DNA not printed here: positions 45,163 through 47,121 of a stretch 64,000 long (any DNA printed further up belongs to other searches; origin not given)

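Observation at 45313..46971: Unusual single-polypeptide fusion of an enoyl-reductase-like SDR (Y-x6-K) with a FabZ-like dehydratase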

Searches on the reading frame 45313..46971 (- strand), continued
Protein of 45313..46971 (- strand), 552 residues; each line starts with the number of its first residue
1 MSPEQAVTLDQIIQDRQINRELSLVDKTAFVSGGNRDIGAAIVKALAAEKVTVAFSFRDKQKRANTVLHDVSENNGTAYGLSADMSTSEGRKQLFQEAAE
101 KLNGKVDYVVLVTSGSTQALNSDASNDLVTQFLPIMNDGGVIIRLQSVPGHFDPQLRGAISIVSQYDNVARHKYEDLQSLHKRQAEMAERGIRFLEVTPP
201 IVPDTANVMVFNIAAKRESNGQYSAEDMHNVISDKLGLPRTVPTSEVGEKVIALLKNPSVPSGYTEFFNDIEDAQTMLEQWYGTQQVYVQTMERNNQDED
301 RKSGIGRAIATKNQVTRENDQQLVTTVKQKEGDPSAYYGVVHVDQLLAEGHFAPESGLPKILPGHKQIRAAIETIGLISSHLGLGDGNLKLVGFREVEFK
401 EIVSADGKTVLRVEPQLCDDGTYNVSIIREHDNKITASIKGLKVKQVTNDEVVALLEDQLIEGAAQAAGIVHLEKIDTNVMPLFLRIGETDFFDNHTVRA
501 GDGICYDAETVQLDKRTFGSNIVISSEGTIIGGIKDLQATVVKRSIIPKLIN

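Call 70: search_protein_families(library=ncbifam, proteins=[L005:16687-17550:+, L001:13542-14705:-], max_evalue=0.00001)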
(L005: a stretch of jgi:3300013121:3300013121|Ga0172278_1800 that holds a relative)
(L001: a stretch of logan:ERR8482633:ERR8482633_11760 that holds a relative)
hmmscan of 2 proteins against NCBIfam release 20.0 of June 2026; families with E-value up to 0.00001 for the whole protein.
L005:16687-17550:+ (287 aa): 16 families
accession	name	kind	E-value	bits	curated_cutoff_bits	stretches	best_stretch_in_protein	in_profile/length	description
TIGR01934.1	MenG_MenH_UbiE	subfamily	7.4e-13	48.3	158.35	1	48-151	38-140/223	ubiquinone/menaquinone biosynthesis methyltransferase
NF001244.0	PRK00216.1-5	equivalog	9.1e-13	48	216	1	49-151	48-152/236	bifunctional demethylmenaquinone methyltransferase/2-methoxy-6-polyprenyl-1,4-benzoquinol methylase UbiE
NF001240.0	PRK00216.1-1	equivalog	2.1e-09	36.8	378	1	51-151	65-167/251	bifunctional demethylmenaquinone methyltransferase/2-methoxy-6-polyprenyl-1,4-benzoquinol methylase UbiE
NF001242.0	PRK00216.1-3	equivalog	2.9e-09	36.7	351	1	33-151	54-174/258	bifunctional demethylmenaquinone methyltransferase/2-methoxy-6-polyprenyl-1,4-benzoquinol methylase UbiE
NF045667.1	MTase_DVU1556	equivalog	3.1e-09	36.6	155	1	49-157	22-124/213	DVU_1556 family methyltransferase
NF045825.1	FAmtase_mtf2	equivalog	4.6e-09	35.9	400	1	31-151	40-157/248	fatty-acid O-methyltransferase Mtf2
NF008823.0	PRK11873.1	subfamily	7e-09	35.5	263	1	52-151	80-180/272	arsenite methyltransferase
NF052510.1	methyltran_MpqE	exception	1.1e-08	34.7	335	1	48-151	44-150/234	methyl-plastoquinone biosynthesis methyltransferase MpqE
NF047649.1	MTase_UXPK_star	exception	2e-08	33.6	460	1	52-152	80-181/283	methyltransferase/UXPK-star double selenoprotein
NF041537.1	ArsM_AhpD_UU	exception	3.3e-08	32.7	510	1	51-152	78-180/345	arsenite methyltransferase/AhpD domain selenoprotein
NF001241.0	PRK00216.1-2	equivalog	2.4e-07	30.7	327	1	30-152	34-147/231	demethylmenaquinone methyltransferase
NF043040.1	corrin_prot_MT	hypoth_equivalog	2.7e-07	30.3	180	1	46-152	38-147/216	corrinoid protein-associated methyltransferase CpaM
NF041536.1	ArsM_DUF2284_UU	exception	6.2e-07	28.1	575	1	51-153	78-181/459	arsenite methyltransferase/DUF2284 domain selenoprotein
NF004851.0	PRK06202.1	equivalog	1.2e-06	28.1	243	1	32-129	45-141/237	hypothetical protein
NF045823.1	PthPhpthDimycoMt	equivalog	1.9e-06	27.3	300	1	33-151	50-165/256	phthiotriol/phenolphthiotriol dimycocerosates methyltransferase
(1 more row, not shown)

L001:13542-14705:- (387 aa): 10 families
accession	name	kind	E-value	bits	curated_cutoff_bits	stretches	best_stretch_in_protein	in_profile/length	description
NF006829.0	PRK09352.1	subfamily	7.6e-58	196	249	1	92-380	52-320/322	beta-ketoacyl-ACP synthase 3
TIGR00747.1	fabH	subfamily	2.9e-50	171.2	292.1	1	91-379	49-320/322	beta-ketoacyl-ACP synthase III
NF004623.0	PRK05963.1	equivalog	2.2e-34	119.2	437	1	92-379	53-326/328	beta-ketoacyl-ACP synthase III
NF005541.0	PRK07204.1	equivalog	4.5e-29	101.9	402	1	92-379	51-327/329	beta-ketoacyl-ACP synthase III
NF009519.0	PRK12880.1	equivalog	2.3e-18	66.6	436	1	92-380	59-337/353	beta-ketoacyl-ACP synthase III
NF006720.0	PRK09258.1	equivalog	8.9e-18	64.7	285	2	258-374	223-331/338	3-oxoacyl-ACP synthase III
NF005703.0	PRK07515.1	equivalog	2e-17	63.2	304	1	94-379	97-370/373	beta-ketoacyl-ACP synthase III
NF005308.0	PRK06840.1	equivalog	1.6e-14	53.7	315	1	92-379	52-333/339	3-oxoacyl-ACP synthase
NF005293.2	PRK06816.1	subfamily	3.9e-09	36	450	1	253-365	257-360/378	StlD/DarB family beta-ketosynthase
NF053539.1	resorcinol_DarB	exception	9e-08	31.6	550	1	250-365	247-359/377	dialkylresorcinol biosynthesis protein DarB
